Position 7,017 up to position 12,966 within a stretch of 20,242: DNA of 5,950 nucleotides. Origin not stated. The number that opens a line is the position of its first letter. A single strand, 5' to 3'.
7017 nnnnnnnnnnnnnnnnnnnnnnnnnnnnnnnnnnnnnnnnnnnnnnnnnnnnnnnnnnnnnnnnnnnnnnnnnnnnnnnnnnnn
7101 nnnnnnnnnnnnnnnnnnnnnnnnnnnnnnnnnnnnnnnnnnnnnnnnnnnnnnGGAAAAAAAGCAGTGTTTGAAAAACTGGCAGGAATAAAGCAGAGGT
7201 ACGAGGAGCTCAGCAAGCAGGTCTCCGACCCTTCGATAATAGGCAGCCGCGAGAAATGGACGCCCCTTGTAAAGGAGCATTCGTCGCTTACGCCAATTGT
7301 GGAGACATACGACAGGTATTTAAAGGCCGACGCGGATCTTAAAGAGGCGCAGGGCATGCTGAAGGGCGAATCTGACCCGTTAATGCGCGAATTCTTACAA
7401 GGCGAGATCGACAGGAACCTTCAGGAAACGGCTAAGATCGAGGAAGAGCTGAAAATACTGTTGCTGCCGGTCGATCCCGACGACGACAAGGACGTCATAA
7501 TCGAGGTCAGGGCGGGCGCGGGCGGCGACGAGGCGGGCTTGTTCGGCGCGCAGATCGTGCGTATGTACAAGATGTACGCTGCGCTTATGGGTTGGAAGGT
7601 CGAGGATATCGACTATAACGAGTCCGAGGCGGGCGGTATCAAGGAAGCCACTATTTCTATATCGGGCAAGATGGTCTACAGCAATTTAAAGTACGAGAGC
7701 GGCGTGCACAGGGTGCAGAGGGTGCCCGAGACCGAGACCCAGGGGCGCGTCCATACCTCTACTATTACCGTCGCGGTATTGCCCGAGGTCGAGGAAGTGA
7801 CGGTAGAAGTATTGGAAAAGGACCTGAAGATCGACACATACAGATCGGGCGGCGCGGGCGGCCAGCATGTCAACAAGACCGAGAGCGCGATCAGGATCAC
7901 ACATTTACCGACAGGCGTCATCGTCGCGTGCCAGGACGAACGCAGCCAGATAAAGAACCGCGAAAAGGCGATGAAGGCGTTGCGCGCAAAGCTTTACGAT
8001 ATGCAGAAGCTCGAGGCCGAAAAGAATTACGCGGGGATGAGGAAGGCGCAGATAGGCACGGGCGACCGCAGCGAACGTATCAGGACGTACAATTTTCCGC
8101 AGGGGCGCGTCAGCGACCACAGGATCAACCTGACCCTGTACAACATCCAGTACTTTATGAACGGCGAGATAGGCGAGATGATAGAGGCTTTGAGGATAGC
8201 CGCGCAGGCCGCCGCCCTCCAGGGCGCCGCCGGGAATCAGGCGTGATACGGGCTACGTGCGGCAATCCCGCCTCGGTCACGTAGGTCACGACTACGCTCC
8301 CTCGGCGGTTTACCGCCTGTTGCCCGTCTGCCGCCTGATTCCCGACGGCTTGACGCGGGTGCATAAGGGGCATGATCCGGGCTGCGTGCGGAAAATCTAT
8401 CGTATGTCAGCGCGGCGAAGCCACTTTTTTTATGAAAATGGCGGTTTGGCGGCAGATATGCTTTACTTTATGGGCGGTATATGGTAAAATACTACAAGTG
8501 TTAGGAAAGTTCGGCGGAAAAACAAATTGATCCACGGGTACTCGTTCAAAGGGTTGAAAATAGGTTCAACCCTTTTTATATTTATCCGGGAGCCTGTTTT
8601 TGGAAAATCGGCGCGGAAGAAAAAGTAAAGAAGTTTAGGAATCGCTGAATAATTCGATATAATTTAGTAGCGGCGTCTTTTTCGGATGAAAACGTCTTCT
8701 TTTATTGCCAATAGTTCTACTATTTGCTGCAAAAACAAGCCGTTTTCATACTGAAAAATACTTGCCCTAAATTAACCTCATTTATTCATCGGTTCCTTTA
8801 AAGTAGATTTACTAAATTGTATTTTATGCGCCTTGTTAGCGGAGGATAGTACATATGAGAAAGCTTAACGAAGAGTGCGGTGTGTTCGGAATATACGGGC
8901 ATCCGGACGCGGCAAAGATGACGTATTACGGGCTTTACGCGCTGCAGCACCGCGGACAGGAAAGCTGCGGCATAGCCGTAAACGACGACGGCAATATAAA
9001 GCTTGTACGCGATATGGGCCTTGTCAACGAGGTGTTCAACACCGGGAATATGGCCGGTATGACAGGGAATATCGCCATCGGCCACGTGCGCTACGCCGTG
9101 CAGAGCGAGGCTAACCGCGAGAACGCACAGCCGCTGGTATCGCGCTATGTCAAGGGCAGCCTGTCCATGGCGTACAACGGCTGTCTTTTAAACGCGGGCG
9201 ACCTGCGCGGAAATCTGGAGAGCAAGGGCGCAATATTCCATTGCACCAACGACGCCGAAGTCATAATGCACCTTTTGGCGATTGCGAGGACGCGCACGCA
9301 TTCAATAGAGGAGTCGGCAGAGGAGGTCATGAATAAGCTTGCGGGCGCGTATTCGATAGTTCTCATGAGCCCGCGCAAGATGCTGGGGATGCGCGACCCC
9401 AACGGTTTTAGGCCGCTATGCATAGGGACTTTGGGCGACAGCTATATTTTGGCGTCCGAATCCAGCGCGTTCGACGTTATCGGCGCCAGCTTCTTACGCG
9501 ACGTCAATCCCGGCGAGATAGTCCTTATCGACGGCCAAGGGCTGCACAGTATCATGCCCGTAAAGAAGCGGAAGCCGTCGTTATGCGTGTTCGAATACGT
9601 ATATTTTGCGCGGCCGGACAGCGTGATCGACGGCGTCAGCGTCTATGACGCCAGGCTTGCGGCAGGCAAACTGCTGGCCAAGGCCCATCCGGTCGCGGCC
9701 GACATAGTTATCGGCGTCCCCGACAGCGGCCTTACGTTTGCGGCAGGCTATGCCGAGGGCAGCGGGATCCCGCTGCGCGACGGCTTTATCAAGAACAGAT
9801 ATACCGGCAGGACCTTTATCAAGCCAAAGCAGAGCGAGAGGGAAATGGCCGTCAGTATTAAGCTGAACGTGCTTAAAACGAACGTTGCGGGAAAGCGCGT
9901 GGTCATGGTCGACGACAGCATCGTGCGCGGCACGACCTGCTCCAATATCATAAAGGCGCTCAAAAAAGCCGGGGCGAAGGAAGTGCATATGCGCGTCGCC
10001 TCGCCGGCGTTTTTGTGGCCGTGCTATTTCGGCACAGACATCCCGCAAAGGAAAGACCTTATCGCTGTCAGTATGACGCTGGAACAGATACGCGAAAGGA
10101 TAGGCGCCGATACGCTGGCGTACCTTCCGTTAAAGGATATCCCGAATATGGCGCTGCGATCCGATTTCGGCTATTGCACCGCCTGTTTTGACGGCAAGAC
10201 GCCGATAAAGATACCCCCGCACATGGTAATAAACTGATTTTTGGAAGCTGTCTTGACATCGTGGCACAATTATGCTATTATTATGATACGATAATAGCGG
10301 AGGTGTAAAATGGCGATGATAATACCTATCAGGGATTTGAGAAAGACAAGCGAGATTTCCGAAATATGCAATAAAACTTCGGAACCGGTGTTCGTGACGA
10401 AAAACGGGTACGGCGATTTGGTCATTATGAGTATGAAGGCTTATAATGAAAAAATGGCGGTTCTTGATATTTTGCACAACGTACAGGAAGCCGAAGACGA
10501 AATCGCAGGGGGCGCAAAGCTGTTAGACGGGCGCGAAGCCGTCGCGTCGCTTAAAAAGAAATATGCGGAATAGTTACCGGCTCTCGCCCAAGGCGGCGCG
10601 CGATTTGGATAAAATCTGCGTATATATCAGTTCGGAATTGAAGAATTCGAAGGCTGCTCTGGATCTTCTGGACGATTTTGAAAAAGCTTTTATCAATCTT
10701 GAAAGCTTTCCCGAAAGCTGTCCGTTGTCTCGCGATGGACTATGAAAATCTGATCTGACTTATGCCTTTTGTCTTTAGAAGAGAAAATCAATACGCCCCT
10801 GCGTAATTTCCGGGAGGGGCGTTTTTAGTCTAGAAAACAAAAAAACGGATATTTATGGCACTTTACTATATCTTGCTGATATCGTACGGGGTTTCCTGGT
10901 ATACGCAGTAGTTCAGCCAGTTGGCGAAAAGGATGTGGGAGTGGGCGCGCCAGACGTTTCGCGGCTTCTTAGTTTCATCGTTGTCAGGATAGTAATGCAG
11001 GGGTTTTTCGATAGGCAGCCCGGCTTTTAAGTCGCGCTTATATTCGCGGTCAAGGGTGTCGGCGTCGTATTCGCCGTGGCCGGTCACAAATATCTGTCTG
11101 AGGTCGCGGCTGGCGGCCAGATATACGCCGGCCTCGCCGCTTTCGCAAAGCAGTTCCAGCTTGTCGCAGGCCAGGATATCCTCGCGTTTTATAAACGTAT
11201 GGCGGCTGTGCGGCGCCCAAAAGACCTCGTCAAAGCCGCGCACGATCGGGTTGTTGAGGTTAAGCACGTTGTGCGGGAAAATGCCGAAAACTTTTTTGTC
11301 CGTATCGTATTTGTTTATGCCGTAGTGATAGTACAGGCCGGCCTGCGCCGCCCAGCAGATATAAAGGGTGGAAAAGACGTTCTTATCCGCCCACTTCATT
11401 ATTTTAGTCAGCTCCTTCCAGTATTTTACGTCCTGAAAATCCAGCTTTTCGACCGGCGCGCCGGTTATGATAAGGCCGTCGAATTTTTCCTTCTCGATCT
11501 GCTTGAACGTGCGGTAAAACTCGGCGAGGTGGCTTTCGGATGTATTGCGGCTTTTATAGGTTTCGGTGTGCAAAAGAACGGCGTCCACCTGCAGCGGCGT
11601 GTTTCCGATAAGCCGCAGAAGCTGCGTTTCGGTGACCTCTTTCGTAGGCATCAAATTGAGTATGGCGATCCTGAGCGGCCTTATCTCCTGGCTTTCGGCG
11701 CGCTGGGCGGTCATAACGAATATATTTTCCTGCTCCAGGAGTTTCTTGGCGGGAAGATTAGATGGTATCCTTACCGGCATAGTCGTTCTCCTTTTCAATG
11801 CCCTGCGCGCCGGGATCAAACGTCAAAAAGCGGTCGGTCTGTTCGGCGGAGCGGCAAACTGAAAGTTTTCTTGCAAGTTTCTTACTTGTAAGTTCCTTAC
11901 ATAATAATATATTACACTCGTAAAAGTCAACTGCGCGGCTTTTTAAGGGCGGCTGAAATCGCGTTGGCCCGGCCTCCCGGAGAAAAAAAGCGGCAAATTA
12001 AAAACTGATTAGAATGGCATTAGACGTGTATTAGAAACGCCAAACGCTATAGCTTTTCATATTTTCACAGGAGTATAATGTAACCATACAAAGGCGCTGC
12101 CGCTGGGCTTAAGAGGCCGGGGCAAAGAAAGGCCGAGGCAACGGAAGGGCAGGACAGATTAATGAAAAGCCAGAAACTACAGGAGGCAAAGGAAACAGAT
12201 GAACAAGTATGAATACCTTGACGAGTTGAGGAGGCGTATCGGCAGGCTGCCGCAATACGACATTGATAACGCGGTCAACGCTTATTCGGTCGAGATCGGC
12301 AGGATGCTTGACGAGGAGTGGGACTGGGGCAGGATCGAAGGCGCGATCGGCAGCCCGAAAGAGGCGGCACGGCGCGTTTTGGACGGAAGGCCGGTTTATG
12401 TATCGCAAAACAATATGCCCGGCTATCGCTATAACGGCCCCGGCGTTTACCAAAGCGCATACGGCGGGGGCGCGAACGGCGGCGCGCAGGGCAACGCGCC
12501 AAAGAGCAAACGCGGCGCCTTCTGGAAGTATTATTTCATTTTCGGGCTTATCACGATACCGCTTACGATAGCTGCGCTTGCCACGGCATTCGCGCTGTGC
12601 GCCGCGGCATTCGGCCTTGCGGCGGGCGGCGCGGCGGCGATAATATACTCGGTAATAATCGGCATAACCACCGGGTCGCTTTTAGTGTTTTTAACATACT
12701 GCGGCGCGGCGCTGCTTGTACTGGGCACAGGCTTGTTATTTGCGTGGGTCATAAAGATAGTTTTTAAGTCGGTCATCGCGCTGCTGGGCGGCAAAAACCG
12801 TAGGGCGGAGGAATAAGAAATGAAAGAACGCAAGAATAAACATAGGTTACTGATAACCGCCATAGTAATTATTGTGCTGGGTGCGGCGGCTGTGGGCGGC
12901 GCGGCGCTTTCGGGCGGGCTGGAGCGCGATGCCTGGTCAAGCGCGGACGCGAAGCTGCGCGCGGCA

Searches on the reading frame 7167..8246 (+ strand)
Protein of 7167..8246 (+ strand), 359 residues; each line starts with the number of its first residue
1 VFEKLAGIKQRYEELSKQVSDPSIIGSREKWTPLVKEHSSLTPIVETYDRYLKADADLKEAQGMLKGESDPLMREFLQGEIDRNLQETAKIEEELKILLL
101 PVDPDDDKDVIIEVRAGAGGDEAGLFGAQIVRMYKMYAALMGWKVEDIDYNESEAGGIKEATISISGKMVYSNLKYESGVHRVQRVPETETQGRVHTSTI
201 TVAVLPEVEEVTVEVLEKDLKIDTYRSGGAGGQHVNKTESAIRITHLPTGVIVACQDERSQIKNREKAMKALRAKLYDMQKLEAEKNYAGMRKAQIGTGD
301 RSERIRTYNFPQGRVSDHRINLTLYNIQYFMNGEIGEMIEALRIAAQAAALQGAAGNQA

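Call 16: search_protein_families(library=pfam, proteins=[window:7167-8246:+], max_evalue=0.001)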
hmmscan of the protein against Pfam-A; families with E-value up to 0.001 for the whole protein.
window:7167-8246:+ (359 aa): 2 families
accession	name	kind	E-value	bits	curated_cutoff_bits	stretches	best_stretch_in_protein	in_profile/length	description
PF03462.23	PCRF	-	3.5e-71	239.5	24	1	8-202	1-194/194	PCRF domain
PF00472.26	RF-1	-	7.2e-44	148.9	35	1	210-319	2-116/116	RF-1 domain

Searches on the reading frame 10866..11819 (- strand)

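Call 16: search_protein_families(library=pfam, proteins=[window:10866-11819:-], max_evalue=0.001)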
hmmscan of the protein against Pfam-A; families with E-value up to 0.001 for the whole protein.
window:10866-11819:- (317 aa): 1 family
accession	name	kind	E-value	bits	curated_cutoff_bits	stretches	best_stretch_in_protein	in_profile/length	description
PF04204.22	HTS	-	6.1e-136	452.7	27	1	15-312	1-298/298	Homoserine O-succinyltransferase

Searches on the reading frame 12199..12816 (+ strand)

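Call 16: search_protein_families(library=pfam, proteins=[window:12199-12816:+], max_evalue=0.001)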
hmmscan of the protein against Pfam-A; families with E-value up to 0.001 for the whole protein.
window:12199-12816:+ (205 aa): 1 family
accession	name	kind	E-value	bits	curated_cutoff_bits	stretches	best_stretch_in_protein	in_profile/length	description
PF22564.2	HAAS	-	0.0003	21.5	27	1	5-58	1-54/55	HAAS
